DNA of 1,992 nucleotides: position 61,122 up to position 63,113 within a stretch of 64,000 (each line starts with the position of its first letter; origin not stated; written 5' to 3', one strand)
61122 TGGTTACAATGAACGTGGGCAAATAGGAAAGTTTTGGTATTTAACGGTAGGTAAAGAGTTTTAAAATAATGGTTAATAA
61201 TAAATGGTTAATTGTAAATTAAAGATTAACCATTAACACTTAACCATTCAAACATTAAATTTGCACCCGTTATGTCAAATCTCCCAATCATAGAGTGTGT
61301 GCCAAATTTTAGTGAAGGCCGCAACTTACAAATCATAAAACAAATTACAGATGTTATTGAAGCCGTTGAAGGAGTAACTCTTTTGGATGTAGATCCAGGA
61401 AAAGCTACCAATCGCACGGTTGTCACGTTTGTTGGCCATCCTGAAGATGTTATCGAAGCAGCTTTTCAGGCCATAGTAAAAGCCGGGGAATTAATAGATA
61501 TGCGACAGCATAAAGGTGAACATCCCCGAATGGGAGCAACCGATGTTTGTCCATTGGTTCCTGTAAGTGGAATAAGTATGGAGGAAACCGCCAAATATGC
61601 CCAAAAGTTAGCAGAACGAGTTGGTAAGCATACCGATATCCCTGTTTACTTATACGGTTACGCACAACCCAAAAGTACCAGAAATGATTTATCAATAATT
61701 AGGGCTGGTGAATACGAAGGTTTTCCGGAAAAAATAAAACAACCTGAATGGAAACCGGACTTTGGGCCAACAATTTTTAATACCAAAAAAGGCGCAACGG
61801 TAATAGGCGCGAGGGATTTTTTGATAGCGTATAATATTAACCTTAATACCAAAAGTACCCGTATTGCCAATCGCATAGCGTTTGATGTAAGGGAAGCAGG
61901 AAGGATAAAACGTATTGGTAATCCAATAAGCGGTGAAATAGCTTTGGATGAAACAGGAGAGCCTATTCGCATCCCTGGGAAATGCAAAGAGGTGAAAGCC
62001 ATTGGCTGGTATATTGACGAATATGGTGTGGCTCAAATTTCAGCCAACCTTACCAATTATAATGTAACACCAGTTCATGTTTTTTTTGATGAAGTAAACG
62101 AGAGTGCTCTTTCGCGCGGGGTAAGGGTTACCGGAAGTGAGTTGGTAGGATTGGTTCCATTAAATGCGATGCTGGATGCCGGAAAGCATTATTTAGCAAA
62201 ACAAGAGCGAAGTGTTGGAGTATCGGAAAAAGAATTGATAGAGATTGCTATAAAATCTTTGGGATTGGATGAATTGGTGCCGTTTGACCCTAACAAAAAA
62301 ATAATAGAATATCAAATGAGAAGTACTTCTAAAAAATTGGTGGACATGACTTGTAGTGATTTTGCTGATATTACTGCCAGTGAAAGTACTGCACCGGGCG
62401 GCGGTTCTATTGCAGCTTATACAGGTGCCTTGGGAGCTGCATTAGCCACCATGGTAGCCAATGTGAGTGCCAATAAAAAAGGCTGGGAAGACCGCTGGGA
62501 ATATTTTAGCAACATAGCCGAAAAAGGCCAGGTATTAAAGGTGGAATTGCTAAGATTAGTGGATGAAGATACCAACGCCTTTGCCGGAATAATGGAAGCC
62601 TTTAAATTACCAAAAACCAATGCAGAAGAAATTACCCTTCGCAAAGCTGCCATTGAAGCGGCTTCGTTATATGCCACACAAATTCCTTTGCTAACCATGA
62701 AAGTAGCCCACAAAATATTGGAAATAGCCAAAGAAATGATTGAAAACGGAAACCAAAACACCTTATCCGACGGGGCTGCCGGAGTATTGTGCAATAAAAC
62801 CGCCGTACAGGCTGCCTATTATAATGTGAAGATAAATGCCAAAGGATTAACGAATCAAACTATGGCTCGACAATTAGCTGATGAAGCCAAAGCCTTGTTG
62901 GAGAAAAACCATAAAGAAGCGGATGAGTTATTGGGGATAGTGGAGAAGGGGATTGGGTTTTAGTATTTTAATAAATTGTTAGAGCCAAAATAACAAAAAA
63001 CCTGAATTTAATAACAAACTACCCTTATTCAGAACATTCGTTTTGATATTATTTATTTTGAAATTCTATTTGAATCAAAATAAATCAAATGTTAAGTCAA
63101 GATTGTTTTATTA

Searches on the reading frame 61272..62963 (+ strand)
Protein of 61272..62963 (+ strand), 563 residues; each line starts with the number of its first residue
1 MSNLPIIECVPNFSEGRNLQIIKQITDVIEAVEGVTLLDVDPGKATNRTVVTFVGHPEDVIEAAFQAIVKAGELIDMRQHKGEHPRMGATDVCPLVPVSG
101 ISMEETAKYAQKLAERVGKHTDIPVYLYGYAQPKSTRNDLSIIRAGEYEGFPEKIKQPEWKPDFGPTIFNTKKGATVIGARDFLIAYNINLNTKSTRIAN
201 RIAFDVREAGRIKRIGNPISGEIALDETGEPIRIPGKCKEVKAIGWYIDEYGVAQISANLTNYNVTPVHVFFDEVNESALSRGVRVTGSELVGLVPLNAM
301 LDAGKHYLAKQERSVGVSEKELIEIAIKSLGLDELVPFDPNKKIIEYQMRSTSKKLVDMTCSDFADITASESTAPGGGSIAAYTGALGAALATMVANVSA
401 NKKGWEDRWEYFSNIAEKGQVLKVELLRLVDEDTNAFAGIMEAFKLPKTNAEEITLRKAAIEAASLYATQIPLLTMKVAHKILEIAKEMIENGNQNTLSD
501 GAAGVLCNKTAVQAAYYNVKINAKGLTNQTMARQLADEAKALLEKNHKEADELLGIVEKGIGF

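Call 91: search_protein_families(library=pfam, proteins=[window:61272-62963:+], max_evalue=0.00001)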
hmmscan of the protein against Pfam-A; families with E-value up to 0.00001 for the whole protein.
window:61272-62963:+ (563 aa): 3 families
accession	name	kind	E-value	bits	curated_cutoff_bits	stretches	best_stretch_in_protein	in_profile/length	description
PF07837.17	FTCD_N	-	1.9e-71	239.9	27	1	6-181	1-176/176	Formiminotransferase domain, N-terminal subdomain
PF02971.19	FTCD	-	1.9e-60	203.4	24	1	183-347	1-145/145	Formiminotransferase domain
PF04961.17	FTCD_C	-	9.2e-57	192.1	24.5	1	360-540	1-181/182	Formiminotransferase-cyclodeaminase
